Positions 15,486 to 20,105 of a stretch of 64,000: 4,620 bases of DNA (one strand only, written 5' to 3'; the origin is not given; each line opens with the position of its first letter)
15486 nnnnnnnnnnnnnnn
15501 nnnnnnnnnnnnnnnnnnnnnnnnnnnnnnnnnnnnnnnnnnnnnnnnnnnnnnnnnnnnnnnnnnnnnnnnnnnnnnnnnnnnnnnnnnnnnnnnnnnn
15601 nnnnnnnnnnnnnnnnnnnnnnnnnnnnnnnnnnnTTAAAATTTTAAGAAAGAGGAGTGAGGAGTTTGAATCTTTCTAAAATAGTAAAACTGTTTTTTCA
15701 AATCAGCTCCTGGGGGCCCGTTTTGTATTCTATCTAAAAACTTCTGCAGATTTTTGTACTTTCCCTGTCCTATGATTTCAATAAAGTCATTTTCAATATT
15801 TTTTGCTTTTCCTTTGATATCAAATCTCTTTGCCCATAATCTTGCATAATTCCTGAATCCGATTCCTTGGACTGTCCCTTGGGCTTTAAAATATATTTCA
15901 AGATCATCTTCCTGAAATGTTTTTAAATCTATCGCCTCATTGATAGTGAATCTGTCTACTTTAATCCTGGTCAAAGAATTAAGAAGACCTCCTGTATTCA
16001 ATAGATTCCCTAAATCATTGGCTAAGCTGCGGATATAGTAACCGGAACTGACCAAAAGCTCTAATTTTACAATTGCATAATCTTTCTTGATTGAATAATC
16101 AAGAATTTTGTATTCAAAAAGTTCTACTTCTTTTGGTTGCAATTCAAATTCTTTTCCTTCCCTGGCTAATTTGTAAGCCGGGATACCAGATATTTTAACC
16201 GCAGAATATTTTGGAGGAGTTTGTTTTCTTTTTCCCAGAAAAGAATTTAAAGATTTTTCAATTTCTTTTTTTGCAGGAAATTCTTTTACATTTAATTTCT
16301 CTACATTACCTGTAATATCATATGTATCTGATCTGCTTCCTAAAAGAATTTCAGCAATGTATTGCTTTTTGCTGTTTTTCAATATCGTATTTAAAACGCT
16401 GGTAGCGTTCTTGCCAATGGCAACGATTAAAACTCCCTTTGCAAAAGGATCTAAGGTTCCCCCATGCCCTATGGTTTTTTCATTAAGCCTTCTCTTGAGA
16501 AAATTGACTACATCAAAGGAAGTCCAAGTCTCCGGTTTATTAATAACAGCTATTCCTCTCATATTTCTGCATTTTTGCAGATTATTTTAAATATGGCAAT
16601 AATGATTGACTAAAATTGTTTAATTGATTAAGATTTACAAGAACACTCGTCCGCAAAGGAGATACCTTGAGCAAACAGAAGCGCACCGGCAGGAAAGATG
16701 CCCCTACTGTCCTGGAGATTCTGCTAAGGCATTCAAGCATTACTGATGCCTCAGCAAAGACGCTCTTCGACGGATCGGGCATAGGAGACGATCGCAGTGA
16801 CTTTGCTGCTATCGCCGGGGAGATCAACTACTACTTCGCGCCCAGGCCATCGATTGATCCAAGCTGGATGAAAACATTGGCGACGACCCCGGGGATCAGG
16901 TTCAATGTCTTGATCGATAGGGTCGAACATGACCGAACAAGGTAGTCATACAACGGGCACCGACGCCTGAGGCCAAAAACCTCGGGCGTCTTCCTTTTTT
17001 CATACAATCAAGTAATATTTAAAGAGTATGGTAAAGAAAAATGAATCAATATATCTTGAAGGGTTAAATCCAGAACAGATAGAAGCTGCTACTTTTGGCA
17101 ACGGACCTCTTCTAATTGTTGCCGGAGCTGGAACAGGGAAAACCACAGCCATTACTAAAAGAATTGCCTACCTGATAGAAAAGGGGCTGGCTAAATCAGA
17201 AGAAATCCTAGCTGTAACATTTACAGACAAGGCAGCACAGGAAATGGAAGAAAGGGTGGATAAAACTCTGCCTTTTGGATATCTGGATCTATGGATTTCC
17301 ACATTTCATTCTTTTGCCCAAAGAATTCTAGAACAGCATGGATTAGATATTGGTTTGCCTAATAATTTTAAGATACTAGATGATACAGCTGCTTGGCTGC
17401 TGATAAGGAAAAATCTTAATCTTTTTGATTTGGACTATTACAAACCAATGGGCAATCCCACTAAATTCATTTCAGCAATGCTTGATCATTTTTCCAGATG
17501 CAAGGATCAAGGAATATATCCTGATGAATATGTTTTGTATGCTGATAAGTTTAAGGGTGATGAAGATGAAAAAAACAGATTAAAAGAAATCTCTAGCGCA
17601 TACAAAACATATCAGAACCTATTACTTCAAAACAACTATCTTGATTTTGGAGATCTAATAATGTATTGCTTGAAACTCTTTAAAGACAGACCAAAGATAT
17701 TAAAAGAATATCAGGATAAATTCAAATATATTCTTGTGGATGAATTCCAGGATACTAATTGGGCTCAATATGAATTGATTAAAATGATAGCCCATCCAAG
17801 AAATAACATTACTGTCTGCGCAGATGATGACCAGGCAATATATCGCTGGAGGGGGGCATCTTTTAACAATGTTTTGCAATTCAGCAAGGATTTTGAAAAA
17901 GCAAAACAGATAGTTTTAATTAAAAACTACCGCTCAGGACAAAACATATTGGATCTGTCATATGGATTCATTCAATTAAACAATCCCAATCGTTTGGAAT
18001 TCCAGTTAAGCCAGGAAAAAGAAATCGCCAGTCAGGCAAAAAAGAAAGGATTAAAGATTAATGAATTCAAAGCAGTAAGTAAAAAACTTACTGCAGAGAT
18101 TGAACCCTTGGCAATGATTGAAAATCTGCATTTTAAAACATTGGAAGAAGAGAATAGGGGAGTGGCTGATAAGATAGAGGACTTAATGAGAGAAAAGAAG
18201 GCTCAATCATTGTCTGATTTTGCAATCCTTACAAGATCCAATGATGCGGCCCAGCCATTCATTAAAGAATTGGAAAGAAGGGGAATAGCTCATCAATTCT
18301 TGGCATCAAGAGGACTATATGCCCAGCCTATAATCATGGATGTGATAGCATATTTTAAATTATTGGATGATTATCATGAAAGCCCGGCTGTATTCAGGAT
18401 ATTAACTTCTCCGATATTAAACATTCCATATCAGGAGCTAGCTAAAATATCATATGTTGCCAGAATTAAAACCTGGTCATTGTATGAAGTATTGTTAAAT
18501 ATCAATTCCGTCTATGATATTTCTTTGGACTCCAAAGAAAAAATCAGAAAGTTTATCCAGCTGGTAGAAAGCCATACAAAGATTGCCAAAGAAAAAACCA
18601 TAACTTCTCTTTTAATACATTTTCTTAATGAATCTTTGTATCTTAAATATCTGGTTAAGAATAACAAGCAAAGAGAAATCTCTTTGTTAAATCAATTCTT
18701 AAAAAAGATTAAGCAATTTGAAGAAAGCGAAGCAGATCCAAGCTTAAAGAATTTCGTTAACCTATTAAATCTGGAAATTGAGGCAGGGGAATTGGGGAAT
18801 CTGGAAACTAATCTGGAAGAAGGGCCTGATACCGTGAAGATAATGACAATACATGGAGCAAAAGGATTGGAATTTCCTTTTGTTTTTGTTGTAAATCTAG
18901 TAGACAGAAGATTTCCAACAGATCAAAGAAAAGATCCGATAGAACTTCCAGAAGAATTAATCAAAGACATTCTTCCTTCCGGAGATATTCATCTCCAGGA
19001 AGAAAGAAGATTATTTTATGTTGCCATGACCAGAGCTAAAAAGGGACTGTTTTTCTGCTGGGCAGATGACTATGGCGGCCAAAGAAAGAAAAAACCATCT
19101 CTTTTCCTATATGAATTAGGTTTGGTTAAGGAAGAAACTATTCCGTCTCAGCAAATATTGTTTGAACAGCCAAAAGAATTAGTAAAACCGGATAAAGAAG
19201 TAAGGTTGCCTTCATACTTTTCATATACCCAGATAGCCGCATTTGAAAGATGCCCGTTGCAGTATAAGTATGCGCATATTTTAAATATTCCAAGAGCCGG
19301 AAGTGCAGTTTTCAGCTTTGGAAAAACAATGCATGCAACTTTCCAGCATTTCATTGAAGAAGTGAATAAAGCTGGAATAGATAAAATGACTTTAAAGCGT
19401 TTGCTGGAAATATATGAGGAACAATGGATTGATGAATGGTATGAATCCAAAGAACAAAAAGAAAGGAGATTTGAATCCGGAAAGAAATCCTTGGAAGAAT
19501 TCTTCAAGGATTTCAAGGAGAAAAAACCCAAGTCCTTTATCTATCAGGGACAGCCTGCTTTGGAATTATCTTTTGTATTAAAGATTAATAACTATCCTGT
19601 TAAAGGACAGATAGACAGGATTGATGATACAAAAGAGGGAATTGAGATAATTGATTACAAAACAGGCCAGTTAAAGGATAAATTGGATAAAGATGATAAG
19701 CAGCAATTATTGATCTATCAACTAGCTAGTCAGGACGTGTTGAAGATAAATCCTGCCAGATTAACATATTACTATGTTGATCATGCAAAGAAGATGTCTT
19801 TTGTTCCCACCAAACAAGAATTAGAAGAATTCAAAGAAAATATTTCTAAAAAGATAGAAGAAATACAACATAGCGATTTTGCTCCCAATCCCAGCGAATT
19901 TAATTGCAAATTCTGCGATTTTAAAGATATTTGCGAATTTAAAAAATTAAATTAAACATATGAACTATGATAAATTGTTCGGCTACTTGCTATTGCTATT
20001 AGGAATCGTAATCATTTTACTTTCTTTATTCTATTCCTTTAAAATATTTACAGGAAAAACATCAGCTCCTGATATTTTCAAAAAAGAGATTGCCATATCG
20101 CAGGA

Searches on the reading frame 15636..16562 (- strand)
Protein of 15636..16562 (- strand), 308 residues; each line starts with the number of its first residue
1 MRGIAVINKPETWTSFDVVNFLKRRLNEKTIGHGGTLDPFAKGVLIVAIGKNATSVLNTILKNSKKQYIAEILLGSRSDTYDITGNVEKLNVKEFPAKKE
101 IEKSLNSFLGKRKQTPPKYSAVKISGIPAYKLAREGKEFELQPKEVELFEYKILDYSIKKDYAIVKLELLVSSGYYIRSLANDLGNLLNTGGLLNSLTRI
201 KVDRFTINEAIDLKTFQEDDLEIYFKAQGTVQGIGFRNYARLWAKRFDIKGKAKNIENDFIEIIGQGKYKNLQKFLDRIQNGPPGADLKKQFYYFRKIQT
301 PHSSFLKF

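Call 57: search_protein_families(library=pfam, proteins=[window:15636-16562:-], max_evalue=0.001)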
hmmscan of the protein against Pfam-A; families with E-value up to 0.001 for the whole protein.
window:15636-16562:- (308 aa): 3 families
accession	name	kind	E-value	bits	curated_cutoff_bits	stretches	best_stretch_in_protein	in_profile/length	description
PF01509.24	TruB_N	-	1.2e-41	143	27.3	1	23-177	1-149/149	TruB family pseudouridylate synthase (N terminal domain)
PF00708.24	Acylphosphatase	-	2.6e-14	53.7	22.5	1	225-292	3-70/85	Acylphosphatase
PF16198.10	TruB_C_2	-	6.3e-05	23.5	29.3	1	178-218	1-41/66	tRNA pseudouridylate synthase B C-terminal domain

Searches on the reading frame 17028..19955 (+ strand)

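Call 57: search_protein_families(library=pfam, proteins=[window:17028-19955:+], max_evalue=0.001)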
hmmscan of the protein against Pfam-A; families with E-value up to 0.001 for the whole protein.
window:17028-19955:+ (975 aa): 9 families
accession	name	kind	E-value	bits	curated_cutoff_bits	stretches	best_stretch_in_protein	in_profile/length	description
PF00580.27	UvrD-helicase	-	7e-83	278.9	23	1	13-289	1-270/271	UvrD/REP helicase N-terminal domain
PF13361.12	UvrD_C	-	2.7e-49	168.9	25.6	1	295-679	1-348/350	UvrD-like helicase C-terminal domain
PF12705.13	PDDEXK_1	-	9.5e-38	131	22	1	731-970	2-247/247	PD-(D/E)XK nuclease superfamily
PF13245.12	AAA_19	-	4.1e-23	82.5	25.1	1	20-273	4-132/134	AAA domain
PF13538.12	UvrD_C_2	-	1.5e-11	44.4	27.4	2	605-626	4-27/52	UvrD-like helicase C-terminal domain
PF01930.23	Cas_Cas4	-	5.3e-07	30.3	22.7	1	859-969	53-158/160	Domain of unknown function DUF83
PF01443.25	Viral_helicase1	-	1.2e-05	25.7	21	0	653-677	207-227/228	Viral superfamily 1 RNA helicase core domain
PF13604.12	AAA_30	-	1.3e-05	25.4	27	1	13-78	2-67/191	AAA domain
PF10926.14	DUF2800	-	0.0009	19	21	0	858-970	118-233/368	Protein of unknown function (DUF2800)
